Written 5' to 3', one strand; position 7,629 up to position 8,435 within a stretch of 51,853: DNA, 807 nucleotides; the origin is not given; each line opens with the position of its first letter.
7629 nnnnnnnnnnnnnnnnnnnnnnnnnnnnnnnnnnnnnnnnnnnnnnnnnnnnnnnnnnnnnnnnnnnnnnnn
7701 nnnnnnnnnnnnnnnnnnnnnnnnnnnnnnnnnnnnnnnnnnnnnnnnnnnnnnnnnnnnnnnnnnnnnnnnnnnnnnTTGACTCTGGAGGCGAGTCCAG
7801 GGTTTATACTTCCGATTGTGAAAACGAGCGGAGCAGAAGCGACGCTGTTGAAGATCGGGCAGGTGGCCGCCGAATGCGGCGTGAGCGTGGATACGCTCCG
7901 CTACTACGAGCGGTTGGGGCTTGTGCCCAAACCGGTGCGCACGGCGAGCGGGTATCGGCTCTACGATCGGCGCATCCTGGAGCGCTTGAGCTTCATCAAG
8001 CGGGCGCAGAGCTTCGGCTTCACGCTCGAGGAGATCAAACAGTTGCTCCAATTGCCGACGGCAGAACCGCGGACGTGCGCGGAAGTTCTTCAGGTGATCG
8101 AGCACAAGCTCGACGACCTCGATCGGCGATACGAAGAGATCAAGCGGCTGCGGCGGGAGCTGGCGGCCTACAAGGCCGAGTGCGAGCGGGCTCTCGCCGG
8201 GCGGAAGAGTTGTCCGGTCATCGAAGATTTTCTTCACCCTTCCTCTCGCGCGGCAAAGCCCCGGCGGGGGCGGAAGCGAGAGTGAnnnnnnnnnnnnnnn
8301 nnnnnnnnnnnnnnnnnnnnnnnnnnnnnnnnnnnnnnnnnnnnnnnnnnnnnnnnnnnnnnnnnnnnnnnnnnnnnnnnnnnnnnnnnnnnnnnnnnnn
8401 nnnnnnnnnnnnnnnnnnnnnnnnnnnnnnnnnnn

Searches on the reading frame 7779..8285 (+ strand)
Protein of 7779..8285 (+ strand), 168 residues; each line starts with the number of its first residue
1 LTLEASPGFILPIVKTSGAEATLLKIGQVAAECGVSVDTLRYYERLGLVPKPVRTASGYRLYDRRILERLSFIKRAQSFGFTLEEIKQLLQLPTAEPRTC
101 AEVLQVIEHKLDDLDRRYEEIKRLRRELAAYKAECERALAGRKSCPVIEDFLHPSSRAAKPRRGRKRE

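Call 29: search_protein_families(library=pfam, proteins=[window:7779-8285:+])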
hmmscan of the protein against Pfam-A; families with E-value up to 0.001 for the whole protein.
window:7779-8285:+ (168 aa): 3 families
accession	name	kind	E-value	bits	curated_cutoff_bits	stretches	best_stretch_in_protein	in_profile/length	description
PF09278.17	MerR-DNA-bind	-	3.8e-21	75.9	25.4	1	67-130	1-64/65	MerR, DNA binding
PF13411.12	MerR_1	-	7.6e-21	74.4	21.6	1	25-91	2-67/69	MerR HTH family regulatory protein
PF00376.29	MerR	-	1.2e-18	67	28.2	1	25-62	1-38/38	MerR family regulatory protein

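Call 53: search_protein_families(library=ncbifam, proteins=[window:7779-8285:+], max_evalue=0.01)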
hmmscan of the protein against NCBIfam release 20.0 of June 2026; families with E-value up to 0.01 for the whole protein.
window:7779-8285:+ (168 aa): 18 families
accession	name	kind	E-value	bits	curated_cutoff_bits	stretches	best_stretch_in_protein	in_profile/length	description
TIGR02051.1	MerR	equivalog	4.1e-35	120.7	150.85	1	25-149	1-122/124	mercury resistance transcriptional regulator MerR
NF007069.0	PRK09514.1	equivalog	1.1e-31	109.7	143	1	24-150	2-129/141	Zn(2+)-responsive transcriptional regulator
TIGR02044.1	CueR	equivalog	3.6e-31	107.9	147.4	1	25-150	2-125/127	Cu(I)-responsive transcriptional regulator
TIGR02043.1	ZntR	equivalog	1.7e-28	99.4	167.95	1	24-148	2-127/131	Zn(2+)-responsive transcriptional regulator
TIGR02047.1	CadR-PbrR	equivalog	5.6e-28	97.5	151.45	1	24-149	1-125/127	Cd(II)/Pb(II)-responsive transcriptional regulator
NF010315.0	PRK13752.1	subfamily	3.1e-20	72.7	261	1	24-151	8-132/144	mercury resistance transcriptional regulator MerR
NF007590.0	PRK10227.1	equivalog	7.5e-19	68.1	244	1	25-151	2-126/135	Cu(I)-responsive transcriptional regulator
TIGR01950.1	SoxR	equivalog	2.1e-18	66.5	116.9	1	24-130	2-108/142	redox-sensitive transcriptional activator SoxR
NF041849.1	trans_regNmlR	equivalog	3.1e-17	62.7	175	1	25-130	2-111/117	stress response transcriptional regulator NmlR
TIGR02054.1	MerD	equivalog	3.9e-13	49.9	103.65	1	25-135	5-113/120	mercuric resistance transcriptional repressor MerD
NF053782.1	ChlnTransRegdde3219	equivalog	7.5e-12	45.3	450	1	25-125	8-106/278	choline utilization transcriptional activator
NF047375.1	HeatShock_HspR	equivalog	5.2e-11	42.4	105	1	23-102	3-74/92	heat shock protein transcriptional repressor HspR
NF050798.1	TF_FtsR_Actino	equivalog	3.1e-09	37.2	150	1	34-134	16-119/223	transcriptional regulator FtsR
NF033783.1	coreg_MerD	equivalog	5.3e-09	36.5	170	1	26-136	6-114/121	mercury resistance co-regulator MerD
NF047377.1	heat_HspR_dupli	exception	2.8e-08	33.5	300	1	29-125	10-107/214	heat shock protein transcriptional repressor HspR, fused homodimer type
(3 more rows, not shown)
